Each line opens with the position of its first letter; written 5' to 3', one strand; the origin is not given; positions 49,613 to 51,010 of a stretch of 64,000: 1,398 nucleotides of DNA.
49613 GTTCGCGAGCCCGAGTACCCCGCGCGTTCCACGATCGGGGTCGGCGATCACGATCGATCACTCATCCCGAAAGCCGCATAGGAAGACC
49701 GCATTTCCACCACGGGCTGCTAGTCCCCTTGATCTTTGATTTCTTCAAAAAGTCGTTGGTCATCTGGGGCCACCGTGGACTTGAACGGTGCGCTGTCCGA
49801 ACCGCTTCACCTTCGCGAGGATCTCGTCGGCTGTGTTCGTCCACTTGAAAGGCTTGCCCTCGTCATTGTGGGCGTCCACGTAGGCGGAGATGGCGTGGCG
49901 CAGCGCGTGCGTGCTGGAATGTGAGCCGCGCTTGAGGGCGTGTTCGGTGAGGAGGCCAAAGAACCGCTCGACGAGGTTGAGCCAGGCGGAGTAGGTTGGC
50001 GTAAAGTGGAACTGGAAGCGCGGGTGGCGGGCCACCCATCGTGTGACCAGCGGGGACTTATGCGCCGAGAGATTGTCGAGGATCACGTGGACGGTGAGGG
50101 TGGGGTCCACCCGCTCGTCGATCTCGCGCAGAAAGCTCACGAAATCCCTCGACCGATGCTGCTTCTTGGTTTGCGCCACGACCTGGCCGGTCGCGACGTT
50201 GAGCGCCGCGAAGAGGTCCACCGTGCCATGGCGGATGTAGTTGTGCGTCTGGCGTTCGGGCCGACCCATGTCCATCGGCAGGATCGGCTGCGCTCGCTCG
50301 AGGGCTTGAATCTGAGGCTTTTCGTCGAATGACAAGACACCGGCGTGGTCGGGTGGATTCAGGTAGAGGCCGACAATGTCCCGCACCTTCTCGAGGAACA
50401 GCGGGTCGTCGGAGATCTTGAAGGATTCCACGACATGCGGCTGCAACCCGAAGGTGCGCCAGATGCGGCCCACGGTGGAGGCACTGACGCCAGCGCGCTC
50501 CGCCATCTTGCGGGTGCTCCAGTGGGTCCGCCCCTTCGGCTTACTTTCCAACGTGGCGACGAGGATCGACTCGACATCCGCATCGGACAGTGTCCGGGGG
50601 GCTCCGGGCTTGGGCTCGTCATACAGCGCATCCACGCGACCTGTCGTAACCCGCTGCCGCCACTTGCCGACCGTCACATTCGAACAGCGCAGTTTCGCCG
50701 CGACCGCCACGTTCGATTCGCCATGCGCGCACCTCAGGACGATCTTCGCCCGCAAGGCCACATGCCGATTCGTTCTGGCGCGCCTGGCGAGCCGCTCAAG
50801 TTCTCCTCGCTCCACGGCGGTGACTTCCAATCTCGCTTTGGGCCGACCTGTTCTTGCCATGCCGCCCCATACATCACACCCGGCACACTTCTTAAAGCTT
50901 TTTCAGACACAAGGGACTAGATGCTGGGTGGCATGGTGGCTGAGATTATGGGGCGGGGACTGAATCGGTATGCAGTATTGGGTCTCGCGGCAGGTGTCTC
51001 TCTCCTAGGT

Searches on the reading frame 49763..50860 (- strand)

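Call 7: search_protein_families(library=pfam, proteins=[window:49763-50860:-])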
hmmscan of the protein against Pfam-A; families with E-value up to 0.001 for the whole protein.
window:49763-50860:- (366 aa): 7 families
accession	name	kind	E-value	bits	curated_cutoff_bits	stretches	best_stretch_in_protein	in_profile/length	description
PF13358.12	DDE_3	-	6e-26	91.5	28.6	1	190-320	15-145/146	DDE superfamily endonuclease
PF13565.12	HTH_32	-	9.7e-15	55.3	33.7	1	63-134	1-73/73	Homeodomain-like domain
PF13551.12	HTH_29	-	8.2e-11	42.3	28.1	1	37-95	1-62/64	Winged helix-turn helix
PF13518.12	HTH_28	-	6.1e-10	39.5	25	1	37-88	2-51/52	Helix-turn-helix domain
PF13384.12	HTH_23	-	2.9e-07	30.5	24.6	1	35-79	5-49/50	Homeodomain-like domain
PF18024.7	HTH_50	-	0.00025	21.1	27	0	111-140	21-50/50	Helix-turn-helix domain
PF01418.23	HTH_6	-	0.00037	20.9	28.3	0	97-140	18-61/77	Helix-turn-helix domain, rpiR family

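Call 8: search_protein_families(library=ncbifam, proteins=[window:49763-50860:-])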
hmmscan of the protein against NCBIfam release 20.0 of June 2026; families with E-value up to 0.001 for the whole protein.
window:49763-50860:- (366 aa): 4 families
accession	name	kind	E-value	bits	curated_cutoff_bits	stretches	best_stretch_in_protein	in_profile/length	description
NF033545.0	transpos_IS630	equivalog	4e-77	259.6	100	1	37-332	2-299/299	IS630 family transposase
NF033577.2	transpos_IS481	equivalog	5.5e-15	55.6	224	1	37-333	2-268/284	IS481 family transposase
NF033516.0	transpos_IS3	equivalog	1.3e-07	31.2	160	1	209-334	228-354/369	IS3 family transposase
NF033546.1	transpos_IS21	equivalog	8.9e-05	22.1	160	0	111-142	6-38/294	IS21 family transposase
